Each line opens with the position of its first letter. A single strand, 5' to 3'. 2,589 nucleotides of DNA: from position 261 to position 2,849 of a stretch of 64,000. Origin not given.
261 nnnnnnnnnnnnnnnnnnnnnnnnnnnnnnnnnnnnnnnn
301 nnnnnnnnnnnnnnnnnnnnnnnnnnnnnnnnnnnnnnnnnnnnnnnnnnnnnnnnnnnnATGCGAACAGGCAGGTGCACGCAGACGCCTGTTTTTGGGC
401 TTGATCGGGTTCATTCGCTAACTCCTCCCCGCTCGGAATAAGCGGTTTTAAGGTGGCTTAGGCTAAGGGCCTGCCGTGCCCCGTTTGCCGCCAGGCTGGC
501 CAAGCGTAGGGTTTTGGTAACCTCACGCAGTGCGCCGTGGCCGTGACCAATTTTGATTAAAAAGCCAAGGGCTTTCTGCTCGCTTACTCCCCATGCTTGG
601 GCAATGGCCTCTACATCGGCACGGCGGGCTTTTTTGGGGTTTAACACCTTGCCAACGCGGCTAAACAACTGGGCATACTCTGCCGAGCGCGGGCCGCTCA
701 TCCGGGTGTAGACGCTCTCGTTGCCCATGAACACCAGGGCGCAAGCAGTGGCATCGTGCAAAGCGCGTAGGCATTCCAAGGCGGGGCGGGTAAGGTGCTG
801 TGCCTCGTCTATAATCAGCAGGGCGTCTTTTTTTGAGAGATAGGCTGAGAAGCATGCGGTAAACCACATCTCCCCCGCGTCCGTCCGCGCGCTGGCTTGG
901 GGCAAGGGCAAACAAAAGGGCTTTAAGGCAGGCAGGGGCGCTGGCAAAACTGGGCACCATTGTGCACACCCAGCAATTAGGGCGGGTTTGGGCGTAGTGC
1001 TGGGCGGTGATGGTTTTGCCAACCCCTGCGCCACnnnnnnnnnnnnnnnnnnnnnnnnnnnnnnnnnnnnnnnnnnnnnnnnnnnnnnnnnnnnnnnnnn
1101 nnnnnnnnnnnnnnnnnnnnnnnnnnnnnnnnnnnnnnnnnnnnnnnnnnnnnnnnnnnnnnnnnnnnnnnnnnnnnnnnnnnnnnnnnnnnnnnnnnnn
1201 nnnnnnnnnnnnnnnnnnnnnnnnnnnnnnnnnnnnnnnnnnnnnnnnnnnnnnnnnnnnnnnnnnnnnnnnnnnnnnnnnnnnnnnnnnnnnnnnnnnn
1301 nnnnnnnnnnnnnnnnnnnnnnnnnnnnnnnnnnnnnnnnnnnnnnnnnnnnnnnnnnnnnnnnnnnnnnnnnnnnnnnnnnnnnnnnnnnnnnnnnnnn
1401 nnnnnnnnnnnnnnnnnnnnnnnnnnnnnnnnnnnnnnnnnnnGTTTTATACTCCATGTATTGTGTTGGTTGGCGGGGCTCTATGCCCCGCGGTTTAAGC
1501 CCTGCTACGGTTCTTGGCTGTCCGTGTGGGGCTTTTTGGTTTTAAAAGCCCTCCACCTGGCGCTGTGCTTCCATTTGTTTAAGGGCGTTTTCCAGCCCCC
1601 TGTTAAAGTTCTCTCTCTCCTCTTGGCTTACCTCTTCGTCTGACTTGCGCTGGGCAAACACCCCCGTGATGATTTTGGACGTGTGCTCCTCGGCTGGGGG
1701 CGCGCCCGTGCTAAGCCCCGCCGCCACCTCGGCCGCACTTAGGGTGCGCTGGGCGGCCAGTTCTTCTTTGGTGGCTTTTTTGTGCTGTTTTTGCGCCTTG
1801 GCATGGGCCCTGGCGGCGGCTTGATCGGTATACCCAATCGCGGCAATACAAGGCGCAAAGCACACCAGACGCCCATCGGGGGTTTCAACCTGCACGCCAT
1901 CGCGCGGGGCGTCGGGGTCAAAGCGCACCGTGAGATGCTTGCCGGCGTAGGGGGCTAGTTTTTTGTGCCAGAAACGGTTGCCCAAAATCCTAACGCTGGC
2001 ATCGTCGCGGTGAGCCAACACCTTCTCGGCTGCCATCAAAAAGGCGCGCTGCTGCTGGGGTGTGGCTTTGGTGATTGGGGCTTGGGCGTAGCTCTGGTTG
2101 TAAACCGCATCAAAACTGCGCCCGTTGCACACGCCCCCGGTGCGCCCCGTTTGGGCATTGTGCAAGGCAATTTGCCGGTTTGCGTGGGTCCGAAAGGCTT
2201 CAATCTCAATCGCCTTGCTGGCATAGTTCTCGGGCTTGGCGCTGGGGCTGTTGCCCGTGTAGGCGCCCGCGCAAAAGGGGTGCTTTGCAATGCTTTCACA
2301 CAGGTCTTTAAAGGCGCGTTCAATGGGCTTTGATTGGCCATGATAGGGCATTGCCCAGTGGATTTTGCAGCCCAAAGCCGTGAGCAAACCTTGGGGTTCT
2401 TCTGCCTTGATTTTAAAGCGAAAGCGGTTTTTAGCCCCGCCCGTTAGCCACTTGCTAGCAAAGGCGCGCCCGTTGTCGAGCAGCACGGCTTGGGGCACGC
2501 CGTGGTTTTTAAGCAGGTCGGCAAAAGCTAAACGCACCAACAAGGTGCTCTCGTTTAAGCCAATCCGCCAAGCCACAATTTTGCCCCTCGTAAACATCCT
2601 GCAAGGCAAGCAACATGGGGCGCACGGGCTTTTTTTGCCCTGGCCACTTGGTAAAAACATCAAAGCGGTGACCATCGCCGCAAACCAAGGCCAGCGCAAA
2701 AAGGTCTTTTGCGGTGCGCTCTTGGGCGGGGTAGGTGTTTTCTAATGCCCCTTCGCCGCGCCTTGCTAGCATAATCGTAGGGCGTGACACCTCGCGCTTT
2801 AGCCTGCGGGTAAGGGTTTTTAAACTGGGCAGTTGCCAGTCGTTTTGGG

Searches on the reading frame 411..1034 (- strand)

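Call 65: search_protein_families(library=pfam, proteins=[window:411-1034:-], max_evalue=0.001)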
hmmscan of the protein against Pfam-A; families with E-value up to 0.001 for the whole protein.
window:411-1034:- (207 aa): 2 families
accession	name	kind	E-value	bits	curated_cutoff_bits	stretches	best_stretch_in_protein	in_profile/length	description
PF09077.16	Phage-MuB_C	-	4.3e-23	81.5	25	1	125-201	1-77/78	Mu B transposition protein, C terminal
PF13401.12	AAA_22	-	7e-08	33.3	27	1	52-111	67-129/130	AAA domain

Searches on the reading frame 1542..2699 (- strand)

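Call 6: search_protein_families(library=pfam, proteins=[window:1542-2699:-], max_evalue=0.01)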
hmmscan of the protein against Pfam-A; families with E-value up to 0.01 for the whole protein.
window:1542-2699:- (385 aa): 2 families
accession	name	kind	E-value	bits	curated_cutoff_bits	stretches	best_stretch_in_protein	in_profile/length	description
PF02914.21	DDE_2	-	1.3e-40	140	23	1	39-205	42-221/221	Bacteriophage Mu transposase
PF09299.17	Mu-transpos_C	-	5.3e-09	36.4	21.7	1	221-280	4-60/61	Mu transposase, C-terminal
